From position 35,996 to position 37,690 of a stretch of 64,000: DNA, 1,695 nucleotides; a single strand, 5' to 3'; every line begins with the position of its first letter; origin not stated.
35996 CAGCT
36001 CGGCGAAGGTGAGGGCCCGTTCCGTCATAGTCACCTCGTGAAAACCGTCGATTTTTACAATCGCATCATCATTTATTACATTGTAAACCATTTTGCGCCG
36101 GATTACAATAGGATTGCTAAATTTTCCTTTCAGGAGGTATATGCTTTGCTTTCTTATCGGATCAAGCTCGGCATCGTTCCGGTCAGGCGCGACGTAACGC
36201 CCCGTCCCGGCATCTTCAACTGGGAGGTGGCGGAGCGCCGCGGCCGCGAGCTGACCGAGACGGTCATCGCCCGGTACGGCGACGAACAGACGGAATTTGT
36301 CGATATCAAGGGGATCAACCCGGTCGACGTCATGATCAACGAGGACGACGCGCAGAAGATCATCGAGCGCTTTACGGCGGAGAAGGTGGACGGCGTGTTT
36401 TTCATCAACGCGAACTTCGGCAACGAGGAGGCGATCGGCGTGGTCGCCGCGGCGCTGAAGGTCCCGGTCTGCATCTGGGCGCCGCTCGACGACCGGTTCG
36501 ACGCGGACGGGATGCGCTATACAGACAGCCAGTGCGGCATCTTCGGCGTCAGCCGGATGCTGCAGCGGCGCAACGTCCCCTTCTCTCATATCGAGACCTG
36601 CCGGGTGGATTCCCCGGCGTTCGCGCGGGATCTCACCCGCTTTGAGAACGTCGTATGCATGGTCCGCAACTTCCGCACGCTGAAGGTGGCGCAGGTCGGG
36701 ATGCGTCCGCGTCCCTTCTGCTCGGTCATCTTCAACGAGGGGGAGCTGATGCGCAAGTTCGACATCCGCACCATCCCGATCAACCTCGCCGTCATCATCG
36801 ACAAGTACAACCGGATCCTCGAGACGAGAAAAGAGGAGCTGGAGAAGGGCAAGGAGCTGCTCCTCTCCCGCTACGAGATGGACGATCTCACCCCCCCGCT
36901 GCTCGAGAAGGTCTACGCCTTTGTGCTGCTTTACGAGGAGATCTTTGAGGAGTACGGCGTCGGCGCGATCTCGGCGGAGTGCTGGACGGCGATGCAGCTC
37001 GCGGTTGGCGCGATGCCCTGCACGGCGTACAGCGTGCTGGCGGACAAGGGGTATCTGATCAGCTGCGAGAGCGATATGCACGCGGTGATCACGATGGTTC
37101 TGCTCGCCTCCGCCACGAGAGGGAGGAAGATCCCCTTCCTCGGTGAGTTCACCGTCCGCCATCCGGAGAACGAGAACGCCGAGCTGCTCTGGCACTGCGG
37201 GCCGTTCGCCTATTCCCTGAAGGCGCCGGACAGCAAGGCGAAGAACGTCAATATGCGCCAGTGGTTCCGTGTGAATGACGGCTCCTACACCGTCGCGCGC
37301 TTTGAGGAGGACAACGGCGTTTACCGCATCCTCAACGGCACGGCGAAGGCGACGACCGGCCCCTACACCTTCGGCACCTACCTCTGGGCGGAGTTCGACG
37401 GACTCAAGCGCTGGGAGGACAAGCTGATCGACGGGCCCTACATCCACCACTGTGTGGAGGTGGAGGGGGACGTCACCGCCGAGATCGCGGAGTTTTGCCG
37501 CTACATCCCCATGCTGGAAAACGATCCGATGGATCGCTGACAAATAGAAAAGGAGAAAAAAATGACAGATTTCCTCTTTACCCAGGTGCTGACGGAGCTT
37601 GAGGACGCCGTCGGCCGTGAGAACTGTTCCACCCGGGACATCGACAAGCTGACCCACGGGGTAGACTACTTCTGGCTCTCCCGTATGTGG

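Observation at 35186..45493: AraC-linked carbohydrate cluster mixing iolJ/iolC/iolB-like genes with a FucI-like isomerase, FAD oxidase, Fe-S protein, FGGY kinase and fused ETF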

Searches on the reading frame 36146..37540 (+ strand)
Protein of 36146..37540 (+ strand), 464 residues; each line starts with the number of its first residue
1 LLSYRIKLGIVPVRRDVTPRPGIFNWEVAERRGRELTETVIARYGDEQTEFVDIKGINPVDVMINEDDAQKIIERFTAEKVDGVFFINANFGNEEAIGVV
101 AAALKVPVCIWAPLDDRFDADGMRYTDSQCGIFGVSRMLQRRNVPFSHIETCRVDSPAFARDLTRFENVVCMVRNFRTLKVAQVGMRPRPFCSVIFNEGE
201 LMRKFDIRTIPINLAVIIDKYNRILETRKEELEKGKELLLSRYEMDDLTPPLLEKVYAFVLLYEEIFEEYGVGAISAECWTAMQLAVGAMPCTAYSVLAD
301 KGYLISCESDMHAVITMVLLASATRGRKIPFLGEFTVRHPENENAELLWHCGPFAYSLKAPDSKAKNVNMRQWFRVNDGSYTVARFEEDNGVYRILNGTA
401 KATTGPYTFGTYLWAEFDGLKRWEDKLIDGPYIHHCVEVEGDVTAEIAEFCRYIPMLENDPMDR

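Call 4: search_protein_families(library=pfam, proteins=[window:36146-37540:+])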
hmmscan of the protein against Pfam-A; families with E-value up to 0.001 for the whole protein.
window:36146-37540:+ (464 aa): 0 families

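Call 6: search_protein_families(library=pfam, proteins=[window:36146-37540:+], max_evalue=10)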
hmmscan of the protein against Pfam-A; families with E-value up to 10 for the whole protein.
window:36146-37540:+ (464 aa): 3 families
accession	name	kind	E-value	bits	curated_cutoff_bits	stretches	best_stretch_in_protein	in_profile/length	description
PF02952.23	Fucose_iso_C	-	0.051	13.7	29.3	1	378-454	49-135/143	L-fucose isomerase, C-terminal domain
PF10438.15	Cyc-maltodext_C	-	0.056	14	22.2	1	374-404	4-34/76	Cyclo-malto-dextrinase C-terminal domain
PF22271.1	DUF6955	-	0.19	12.4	27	1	53-83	27-57/91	Family of unknown function (DUF6955)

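Call 7: search_protein_families(library=ncbifam, proteins=[window:36146-37537:+], max_evalue=0.01)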
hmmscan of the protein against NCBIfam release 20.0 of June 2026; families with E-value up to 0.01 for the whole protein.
window:36146-37537:+ (464 aa): 1 family
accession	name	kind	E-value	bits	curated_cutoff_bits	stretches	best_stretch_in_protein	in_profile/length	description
NF048012.1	SlpQosIsomSftI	equivalog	5.8e-33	114.3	700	1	57-454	38-436/443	sulfoquinovose isomerase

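Call 8: find_homologous_proteins(query=window:36146-37537:+)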
Query window:36146-37537:+ (464 aa): 2942 proteins with E <= 0.001 among 8000 candidates; the best 120 are listed.
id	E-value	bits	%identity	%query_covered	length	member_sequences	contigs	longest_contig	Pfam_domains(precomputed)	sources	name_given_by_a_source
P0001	0.0e+0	1078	100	100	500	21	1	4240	-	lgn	-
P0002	6.9e-260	881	79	100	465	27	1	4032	-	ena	-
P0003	2.0e-256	870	78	100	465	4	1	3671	-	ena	-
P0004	4.0e-246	836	75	99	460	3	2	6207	-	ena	-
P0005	3.7e-242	823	74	100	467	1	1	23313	-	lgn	-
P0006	1.1e-240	818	74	100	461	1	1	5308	-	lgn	-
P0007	1.3e-240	817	75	100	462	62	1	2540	-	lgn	-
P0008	6.9e-235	799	72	99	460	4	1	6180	-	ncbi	ncbi:MAG: L-fucose/L-arabinose isomerase family protein [Eubacteriales bacterium]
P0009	8.6e-235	798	73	100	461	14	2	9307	-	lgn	-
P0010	9.2e-235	798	72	100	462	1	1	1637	-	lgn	-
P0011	1.2e-234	798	72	100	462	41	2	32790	-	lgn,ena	-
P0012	1.6e-234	797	72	100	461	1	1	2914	-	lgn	-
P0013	3.0e-233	793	72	100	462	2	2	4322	-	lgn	-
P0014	9.0e-229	778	70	100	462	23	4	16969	PF02952.24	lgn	-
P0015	9.0e-229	778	69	99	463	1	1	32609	-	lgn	-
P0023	1.1e-223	762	67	100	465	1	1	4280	PF02952.24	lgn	-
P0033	1.0e-220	752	67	99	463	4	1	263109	-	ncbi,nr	ncbi:MAG: fucose isomerase [Candidatus Limiplasma sp.]|nr:fucose isomerase [Candidatus Limiplasma sp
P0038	6.4e-220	749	66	99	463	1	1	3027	PF02952.24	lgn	-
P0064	2.3e-217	741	67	99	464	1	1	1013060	-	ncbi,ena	-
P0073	1.6e-216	738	66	100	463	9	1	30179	PF02952.24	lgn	-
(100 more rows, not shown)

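Call 9: find_encoding_contigs(protein=P0064, flank=10000, max_places=2)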
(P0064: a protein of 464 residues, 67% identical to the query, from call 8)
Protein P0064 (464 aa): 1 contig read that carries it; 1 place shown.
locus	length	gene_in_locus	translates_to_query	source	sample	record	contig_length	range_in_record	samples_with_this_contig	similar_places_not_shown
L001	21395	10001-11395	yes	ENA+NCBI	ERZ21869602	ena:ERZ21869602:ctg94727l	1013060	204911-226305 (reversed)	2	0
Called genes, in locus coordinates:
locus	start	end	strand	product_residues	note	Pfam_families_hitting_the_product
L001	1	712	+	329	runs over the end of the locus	PF01261:AP_endonuc_2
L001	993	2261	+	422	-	PF01547:SBP_bac_1, PF13416:SBP_bac_8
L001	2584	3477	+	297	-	PF00528:BPD_transp_1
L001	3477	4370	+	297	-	PF00528:BPD_transp_1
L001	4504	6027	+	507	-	PF00072:Response_reg, PF17853:GGDEF_2, PF00165:HTH_AraC (weak), PF12833:HTH_18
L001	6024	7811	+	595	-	PF00672:HAMP, PF06580:His_kinase, PF02518:HATPase_c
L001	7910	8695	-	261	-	PF06283:ThuA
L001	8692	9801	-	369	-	PF01408:GFO_IDH_MocA, PF03447:NAD_binding_3 (weak), PF22725:GFO_IDH_MocA_C3, PF02894:GFO_IDH_MocA_C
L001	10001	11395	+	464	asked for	-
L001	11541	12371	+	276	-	PF01116:F_bP_aldolase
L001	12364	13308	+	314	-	PF00294:PfkB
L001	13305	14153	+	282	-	PF01263:Aldose_epim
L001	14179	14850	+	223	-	PF16161:DUF4867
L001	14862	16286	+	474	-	PF01565:FAD_binding_4, PF02913:FAD-oxidase_C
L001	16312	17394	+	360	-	PF13183:Fer4_8, PF13534:Fer4_17 (weak)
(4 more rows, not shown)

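Call 10: find_encoding_contigs(protein=P0033, flank=10000, max_places=2)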
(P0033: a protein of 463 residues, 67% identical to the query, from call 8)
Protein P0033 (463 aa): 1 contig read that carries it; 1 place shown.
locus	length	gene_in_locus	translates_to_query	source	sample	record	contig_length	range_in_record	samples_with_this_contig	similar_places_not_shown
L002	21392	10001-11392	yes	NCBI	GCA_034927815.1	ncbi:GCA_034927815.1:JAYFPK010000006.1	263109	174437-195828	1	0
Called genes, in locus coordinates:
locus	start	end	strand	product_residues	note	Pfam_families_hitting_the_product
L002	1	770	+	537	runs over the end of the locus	PF06418:CTP_synth_N, PF00117:GATase, PF07722:Peptidase_C26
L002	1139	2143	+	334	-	PF01966:HD, PF13286:HD_assoc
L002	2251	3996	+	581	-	PF01807:Zn_ribbon_DnaG, PF08275:DNAG_N, PF01751:Toprim, PF13155:Toprim_2, PF13362:Toprim_3 (weak), PF13662:Toprim_4, PF10410:DnaB_bind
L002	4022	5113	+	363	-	PF03979:Sigma70_r1_1, PF00140:Sigma70_r1_2, PF04542:Sigma70_r2, PF04539:Sigma70_r3, PF04545:Sigma70_r4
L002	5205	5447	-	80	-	PF13443:HTH_26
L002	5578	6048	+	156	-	PF06908:YpsA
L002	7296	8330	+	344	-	PF00389:2-Hacid_dh, PF02826:2-Hacid_dh_C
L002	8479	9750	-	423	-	PF09861:Lar_N, PF21113:LarA_C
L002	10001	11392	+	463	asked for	-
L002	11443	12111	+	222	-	PF16161:DUF4867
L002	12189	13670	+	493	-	PF00370:FGGY_N, PF02782:FGGY_C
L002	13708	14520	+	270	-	PF04962:KduI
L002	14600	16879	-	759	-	PF00933:Glyco_hydro_3, PF01915:Glyco_hydro_3_C, PF14310:Fn3-like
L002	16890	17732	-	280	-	PF00005:ABC_tran, PF13304:AAA_21 (faint)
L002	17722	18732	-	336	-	PF00005:ABC_tran, PF08352:oligo_HPY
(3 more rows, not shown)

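Call 16: find_related_loci(query=A1, collection=genome_contigs, flank=10000)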
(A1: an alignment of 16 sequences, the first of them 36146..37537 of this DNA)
Query A1 (464 aa) in genome_contigs; peptide patterns used: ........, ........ (x = any residue, [..] = any of these).
599 stretches matched a pattern (row limit reached: there are more); 591 encode a relative of the query (tblastn E <= 1e-3); the best 80 are kept; 80 distinct loci.
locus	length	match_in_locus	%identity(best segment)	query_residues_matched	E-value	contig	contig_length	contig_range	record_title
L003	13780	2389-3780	97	1-464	0e+0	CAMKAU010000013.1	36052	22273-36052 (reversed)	MAG: uncultured Clostridia bacterium isolate SRR12081303_bin.93_metaWRAP_v1.3_MAG genome assembly, contig: ERZ12289767.1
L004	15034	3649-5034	75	1-462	0e+0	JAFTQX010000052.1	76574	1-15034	MAG: Clostridia bacterium isolate RGIG4068 Roe_deer_Cecum.Co__c1731227, whole genome shotgun sequence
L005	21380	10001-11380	75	2-462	0e+0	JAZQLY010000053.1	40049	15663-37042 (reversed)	MAG: Eubacteriales bacterium isolate T1900044607_TS20190073.MAGScoT_cleanbin_000047 SGB_764_k141_3528410, whole genome s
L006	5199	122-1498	72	1-460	0e+0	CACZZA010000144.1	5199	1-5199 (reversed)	MAG: uncultured Ruminococcus sp. isolate RUG13077 genome assembly, contig: RUG13077_asm_144, whole genome shotgun sequen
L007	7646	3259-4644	72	1-462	0e+0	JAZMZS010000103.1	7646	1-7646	MAG: Eubacteriales bacterium isolate T1900044749_TS20190415.MAGScoT_cleanbin_000041 SGB_2168_k141_2657855, whole genome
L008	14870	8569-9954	72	1-462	0e+0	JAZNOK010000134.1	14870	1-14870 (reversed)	MAG: Eubacteriales bacterium isolate T1900044652_TS20190118.MAGScoT_cleanbin_000049 SGB_1438_k141_3102396, whole genome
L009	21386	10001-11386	70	2-463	0e+0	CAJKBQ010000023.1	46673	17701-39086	MAG TPA_asm: uncultured Clostridiales bacterium isolate ERR1430549-bin.24 genome assembly, contig: NODE_662_length_46673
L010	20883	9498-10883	71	1-462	0e+0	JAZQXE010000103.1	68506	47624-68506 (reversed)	MAG: Eubacteriales bacterium isolate T1900045162_TC20190156.MAGScoT_cleanbin_000055 SGB_5091_k141_1567112, whole genome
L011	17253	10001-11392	69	1-464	0e+0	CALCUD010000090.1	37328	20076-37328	MAG TPA_asm: uncultured Clostridia bacterium isolate SRR6425796_bin.18_CONCOCT_v1.1_MAG genome assembly, contig: ERZ1767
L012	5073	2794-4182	65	1-463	0e+0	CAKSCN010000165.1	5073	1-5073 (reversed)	MAG: uncultured Eubacteriales bacterium isolate REFINED_METABAT215_TOP10_CONTIGS_1500_ASSEMBLY_K77_MERGED__Hadza_MoBio_h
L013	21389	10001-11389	65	1-463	0e+0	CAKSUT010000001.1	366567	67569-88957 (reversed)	MAG: uncultured Eubacteriales bacterium isolate REFINED_METABAT215_TOP10_CONTIGS_1500_ASSEMBLY_K77_MERGED__Hadza_PheChl_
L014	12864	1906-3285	67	1-460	0e+0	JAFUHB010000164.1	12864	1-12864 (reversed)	MAG: Clostridia bacterium isolate RGIG4488 Roe_deer_Omasum.Co__c636817, whole genome shotgun sequence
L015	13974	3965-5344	67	1-460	0e+0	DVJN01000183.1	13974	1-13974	MAG TPA_asm: Candidatus Alectryocaccomicrobium excrementavium isolate 13766 ChiHcec2__C223582_L13974_SRR6323319, whole g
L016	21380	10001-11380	67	1-460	0e+0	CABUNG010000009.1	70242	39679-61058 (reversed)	MAG TPA_asm: uncultured Ruminococcaceae bacterium isolate MGYG-HGUT-04159 genome assembly, contig: GUT_GENOME258161_9, w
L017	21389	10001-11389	66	1-463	0e+0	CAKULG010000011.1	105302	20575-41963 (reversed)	MAG: uncultured Clostridia bacterium isolate REFINED_METABAT215_TOP10_CONTIGS_1500_ASSEMBLY_K77_MERGED__Hadza_MoBio_hadz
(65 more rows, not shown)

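Call 24: search_solved_structures(query=window:36146-37537:+, max_evalue=0.001)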
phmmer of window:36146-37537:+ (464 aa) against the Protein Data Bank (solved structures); distinct sequences matched with E-value up to 0.001: 0.

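Call 79: predict_structure(alignment_id=A1)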
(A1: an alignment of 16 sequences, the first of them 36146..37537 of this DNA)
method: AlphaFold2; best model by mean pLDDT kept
length: 464 residues; sequences in the alignment: 16
mean_pLDDT: 83.3   pTM: 0.89
mean pLDDT of the five models: 83.3, 82.8, 82.6, 82.1, 80.7
residues with pLDDT >= 90: 196; 70-90: 183; 50-70: 72; < 50: 13
segments of 3 or more residues with pLDDT < 50: 194-197, 367-371, 408-410
pLDDT, mean of each block of 10 residues (from residue 1): 93 74 71 92 96 89 86 97 92 86 96 76 62 83 93 92 98 95 76 54 82 88 95 89 64 84 95 85 74 80 84 92 93 82 84 61 57 68 88 90 67 80 82 78 96 93 78
secondary structure, 60 per line:
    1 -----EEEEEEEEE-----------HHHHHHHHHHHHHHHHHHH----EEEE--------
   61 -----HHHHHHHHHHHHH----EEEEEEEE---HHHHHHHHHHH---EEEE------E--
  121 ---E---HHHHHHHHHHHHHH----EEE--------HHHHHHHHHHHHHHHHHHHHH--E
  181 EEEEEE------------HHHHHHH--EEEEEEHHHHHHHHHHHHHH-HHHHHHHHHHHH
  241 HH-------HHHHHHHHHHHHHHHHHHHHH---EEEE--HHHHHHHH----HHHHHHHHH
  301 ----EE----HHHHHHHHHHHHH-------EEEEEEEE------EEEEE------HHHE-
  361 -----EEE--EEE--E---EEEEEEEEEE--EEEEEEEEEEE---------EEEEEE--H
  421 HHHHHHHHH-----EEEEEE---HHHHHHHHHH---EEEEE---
elements in order: E6-14 H26-44 E49-52 H66-78 E83-90 H94-104 E108-111 H128-141 E146-148 H157-177 E180-186 H199-205 E208-213 H214-227 H229-242 H250-270 E274-277 H280-287 H292-300 H311-323 E331-338 E345-349 E366-368 E371-373 E380-389 E392-402 E412-417 H420-429 E435-440 H444-453 E457-461

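Call 81: fold_search(model_id=the predicted structure, library=pdb)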
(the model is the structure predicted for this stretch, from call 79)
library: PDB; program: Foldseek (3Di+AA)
matches with E <= 10: 1195; with E <= 0.001: 49
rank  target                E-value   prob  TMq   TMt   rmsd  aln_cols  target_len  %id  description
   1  7chl_A                6.5e-24  1.00  0.81  0.76   4.3       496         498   14  Crystal structure of hybrid Arabinose isomerase AI-10 (released 2021-10-20)
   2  7cyy_B                7.3e-24  1.00  0.79  0.75   4.4       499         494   16  Crystal structure of Arabinose isomerase from hybrid AI8 with Adonitol (released 2021-09-08)
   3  7cyy_E                8.2e-24  1.00  0.81  0.77   4.1       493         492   16  Crystal structure of Arabinose isomerase from hybrid AI8 with Adonitol (released 2021-09-08)
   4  7cyy_F                8.2e-24  1.00  0.80  0.76   4.1       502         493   16  Crystal structure of Arabinose isomerase from hybrid AI8 with Adonitol (released 2021-09-08)
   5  7cyy_C                9.3e-24  1.00  0.81  0.76   4.2       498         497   16  Crystal structure of Arabinose isomerase from hybrid AI8 with Adonitol (released 2021-09-08)
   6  7cyy_D                1.3e-23  1.00  0.77  0.73   4.5       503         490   16  Crystal structure of Arabinose isomerase from hybrid AI8 with Adonitol (released 2021-09-08)
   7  2ajt_A                1.5e-23  1.00  0.81  0.76   4.1       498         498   14  Crystal structure of L-Arabinose Isomerase from E.coli (released 2005-08-16)
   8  4f2d_A                2.3e-23  1.00  0.78  0.73   4.7       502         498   15  Crystal Structure of Escherichia coli L-arabinose Isomerase (ECAI) complexed with Ribitol (released 2012-05-30)
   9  7ch3_B                3.3e-23  1.00  0.78  0.73   4.7       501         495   14  Crystal structure of Arabinose isomerase from hyper thermophilic bacterium Thermotoga maritima (TMAI) triple mutant (K (released 2021-10-20)
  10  7chl_B                3.7e-23  1.00  0.80  0.75   4.2       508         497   15  Crystal structure of hybrid Arabinose isomerase AI-10 (released 2021-10-20)
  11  7chl_F                4.4e-23  1.00  0.81  0.76   4.1       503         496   14  Crystal structure of hybrid Arabinose isomerase AI-10 (released 2021-10-20)
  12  7ch3_A                6.7e-23  1.00  0.76  0.75   4.6       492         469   13  Crystal structure of Arabinose isomerase from hyper thermophilic bacterium Thermotoga maritima (TMAI) triple mutant (K (released 2021-10-20)
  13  7cwv_B                6.7e-23  1.00  0.81  0.76   4.2       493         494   14  Crystal structure of Arabinose isomerase from hyper thermophilic bacterium Thermotoga maritima (TMAI) wt (released 2021-09-01)
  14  7cx7_F                7.5e-23  1.00  0.80  0.76   4.1       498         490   16  Crystal structure of Arabinose isomerase from hybrid AI8 (released 2021-09-01)
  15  7cwv_D                8.4e-23  1.00  0.80  0.76   4.2       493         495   13  Crystal structure of Arabinose isomerase from hyper thermophilic bacterium Thermotoga maritima (TMAI) wt (released 2021-09-01)
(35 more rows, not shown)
